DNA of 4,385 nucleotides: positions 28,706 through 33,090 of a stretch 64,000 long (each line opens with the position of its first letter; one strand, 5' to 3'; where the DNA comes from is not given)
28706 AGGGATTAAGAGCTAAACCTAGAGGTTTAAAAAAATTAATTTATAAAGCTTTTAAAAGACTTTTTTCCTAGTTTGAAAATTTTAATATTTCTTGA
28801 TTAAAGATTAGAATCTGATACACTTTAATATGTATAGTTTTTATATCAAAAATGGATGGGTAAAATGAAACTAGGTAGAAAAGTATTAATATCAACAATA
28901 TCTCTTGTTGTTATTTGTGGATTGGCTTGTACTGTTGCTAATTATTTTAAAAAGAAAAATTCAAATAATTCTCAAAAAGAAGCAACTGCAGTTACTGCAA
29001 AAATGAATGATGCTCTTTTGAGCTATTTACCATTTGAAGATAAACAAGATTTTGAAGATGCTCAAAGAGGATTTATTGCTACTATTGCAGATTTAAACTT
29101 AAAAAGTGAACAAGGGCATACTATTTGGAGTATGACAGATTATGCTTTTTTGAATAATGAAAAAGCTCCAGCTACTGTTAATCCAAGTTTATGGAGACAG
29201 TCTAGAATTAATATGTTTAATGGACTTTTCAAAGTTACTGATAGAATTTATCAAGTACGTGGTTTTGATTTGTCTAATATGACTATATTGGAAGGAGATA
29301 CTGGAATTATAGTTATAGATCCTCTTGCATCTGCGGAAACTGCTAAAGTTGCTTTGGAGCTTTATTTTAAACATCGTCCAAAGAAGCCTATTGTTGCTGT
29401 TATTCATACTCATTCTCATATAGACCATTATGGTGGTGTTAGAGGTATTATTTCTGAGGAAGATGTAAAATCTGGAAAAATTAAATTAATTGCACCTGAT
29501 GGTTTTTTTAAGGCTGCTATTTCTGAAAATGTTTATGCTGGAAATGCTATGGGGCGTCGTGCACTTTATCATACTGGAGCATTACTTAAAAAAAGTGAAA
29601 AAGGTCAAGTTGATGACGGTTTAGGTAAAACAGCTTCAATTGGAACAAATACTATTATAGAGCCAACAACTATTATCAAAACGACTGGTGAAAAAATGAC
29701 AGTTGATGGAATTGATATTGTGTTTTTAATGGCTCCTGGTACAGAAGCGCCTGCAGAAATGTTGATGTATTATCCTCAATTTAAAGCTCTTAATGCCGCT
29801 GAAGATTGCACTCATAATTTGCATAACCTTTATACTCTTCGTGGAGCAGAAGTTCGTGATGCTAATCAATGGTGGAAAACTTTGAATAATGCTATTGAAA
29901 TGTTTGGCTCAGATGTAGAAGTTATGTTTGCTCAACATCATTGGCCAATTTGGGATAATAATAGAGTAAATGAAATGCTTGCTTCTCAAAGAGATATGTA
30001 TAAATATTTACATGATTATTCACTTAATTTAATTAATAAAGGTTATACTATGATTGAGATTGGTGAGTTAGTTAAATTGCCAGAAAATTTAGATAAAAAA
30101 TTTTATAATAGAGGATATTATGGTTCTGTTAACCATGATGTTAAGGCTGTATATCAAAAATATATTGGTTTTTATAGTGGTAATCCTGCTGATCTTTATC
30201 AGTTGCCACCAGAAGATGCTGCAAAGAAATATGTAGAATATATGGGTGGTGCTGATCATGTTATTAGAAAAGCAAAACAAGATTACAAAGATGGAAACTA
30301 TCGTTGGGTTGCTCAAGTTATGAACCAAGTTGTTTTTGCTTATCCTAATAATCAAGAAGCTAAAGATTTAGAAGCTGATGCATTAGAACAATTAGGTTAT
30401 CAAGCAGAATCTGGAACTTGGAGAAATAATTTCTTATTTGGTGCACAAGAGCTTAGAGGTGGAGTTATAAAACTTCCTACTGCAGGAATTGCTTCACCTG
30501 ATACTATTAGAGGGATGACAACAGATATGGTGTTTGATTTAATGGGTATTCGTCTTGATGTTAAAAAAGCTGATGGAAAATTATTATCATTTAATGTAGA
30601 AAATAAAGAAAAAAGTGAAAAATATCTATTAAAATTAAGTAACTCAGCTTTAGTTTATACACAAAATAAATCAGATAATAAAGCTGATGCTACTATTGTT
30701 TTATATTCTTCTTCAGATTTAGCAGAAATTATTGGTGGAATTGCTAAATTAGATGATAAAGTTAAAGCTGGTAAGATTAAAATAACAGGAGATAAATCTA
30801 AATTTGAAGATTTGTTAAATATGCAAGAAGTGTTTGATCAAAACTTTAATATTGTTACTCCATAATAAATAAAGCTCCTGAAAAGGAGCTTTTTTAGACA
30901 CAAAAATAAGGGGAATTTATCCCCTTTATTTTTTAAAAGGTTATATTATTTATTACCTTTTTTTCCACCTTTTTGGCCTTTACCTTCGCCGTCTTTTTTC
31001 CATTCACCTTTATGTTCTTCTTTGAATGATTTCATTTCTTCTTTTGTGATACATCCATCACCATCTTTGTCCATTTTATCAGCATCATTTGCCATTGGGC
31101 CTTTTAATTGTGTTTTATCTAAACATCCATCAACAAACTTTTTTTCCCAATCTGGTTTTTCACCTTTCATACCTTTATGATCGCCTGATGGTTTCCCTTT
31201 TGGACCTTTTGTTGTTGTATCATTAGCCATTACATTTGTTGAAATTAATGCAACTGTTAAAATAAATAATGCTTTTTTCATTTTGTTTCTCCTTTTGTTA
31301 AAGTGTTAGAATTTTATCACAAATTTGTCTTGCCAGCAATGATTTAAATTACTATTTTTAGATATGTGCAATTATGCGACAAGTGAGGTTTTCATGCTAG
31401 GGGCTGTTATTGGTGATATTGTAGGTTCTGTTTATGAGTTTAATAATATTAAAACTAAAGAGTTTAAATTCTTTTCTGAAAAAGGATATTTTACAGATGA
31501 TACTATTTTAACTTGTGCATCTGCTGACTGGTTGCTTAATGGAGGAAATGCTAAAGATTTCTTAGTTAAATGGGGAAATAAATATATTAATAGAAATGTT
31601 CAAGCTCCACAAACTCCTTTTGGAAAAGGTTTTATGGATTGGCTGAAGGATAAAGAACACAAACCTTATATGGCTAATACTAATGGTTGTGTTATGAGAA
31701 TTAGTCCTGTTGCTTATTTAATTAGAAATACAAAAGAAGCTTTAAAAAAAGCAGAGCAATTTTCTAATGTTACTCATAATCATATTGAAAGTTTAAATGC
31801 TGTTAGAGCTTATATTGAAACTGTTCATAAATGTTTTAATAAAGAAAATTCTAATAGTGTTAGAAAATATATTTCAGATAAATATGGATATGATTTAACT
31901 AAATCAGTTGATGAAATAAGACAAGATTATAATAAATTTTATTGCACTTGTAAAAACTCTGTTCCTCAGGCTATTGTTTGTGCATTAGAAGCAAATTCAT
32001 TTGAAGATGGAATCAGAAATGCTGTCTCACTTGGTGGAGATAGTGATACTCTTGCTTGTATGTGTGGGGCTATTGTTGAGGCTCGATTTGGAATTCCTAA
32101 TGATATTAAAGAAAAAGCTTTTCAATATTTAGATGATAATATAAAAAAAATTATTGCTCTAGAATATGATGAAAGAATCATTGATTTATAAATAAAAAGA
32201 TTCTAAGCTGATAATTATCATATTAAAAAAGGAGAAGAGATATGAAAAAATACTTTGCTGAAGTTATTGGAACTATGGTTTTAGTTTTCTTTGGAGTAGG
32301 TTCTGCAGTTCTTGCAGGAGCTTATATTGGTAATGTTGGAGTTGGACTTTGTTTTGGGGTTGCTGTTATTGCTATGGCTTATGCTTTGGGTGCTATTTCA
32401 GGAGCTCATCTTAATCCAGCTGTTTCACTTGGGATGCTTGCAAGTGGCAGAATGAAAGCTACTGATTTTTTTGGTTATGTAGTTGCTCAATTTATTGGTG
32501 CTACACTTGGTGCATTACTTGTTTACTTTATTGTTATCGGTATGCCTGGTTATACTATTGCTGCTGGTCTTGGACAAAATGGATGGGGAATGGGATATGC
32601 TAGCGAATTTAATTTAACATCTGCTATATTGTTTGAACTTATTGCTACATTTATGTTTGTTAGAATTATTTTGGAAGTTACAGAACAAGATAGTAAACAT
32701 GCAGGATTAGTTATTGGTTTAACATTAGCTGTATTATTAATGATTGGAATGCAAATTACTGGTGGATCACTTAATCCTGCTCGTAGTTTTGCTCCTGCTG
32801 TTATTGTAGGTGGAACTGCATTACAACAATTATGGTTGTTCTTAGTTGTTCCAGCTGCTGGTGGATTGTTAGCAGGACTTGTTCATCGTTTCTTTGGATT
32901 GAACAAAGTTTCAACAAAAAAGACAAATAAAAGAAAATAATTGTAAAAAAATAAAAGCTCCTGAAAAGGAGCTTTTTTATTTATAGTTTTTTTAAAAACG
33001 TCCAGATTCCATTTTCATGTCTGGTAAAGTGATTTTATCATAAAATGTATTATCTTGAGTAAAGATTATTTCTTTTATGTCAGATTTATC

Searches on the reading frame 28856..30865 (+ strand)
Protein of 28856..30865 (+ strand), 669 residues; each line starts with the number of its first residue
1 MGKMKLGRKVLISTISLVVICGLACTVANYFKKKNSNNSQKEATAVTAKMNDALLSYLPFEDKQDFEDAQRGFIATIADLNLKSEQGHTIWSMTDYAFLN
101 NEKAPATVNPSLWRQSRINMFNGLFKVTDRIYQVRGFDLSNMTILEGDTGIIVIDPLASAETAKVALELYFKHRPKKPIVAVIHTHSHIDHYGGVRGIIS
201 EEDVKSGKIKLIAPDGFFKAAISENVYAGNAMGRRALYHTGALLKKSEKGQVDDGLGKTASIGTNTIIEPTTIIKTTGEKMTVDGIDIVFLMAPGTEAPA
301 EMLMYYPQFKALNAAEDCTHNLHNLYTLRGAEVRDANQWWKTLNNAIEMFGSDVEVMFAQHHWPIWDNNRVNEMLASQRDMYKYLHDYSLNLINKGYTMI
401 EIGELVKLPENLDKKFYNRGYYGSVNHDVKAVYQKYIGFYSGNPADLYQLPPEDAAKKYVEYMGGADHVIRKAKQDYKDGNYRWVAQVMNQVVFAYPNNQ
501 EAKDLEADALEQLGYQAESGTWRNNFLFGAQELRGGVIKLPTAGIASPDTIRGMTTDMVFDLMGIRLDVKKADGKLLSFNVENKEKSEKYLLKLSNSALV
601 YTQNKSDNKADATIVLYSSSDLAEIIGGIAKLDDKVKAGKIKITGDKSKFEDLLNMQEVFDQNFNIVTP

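Call 11: search_protein_families(library=pfam, proteins=[window:28856-30865:+], max_evalue=0.001)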
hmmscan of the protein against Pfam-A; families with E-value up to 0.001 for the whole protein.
window:28856-30865:+ (669 aa): 5 families
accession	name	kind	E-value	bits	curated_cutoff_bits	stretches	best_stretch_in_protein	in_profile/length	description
PF14863.12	Alkyl_sulf_dimr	-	2.3e-59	200.2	26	1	398-536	1-139/139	Alkyl sulfatase dimerisation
PF14864.11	Alkyl_sulf_C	-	2e-34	118.9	27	1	546-669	3-125/125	Alkyl sulfatase C-terminal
PF00753.33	Lactamase_B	-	6e-20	72.5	22.7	1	136-361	2-196/196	Metallo-beta-lactamase superfamily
PF02036.22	SCP2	-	4e-06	27.6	21.3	1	568-649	15-92/101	SCP-2 sterol transfer family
PF12706.13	Lactamase_B_2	-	3.7e-05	23.8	27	1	152-219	3-68/200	Beta-lactamase superfamily domain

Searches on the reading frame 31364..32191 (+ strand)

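Call 62: search_protein_families(library=pfam, proteins=[window:31364-32191:+], max_evalue=0.001)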
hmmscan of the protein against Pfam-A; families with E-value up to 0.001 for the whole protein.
window:31364-32191:+ (275 aa): 1 family
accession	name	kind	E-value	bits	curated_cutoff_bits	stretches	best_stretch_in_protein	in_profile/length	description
PF03747.19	ADP_ribosyl_GH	-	9.1e-35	121.1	26.2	1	11-244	3-281/287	ADP-ribosylglycohydrolase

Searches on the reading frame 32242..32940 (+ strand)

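Call 62: search_protein_families(library=pfam, proteins=[window:32242-32940:+], max_evalue=0.001)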
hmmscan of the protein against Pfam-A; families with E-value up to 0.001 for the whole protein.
window:32242-32940:+ (232 aa): 1 family
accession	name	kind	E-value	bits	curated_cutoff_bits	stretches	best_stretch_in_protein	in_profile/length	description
PF00230.25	MIP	-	3.9e-42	145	25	1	2-215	9-222/222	Major intrinsic protein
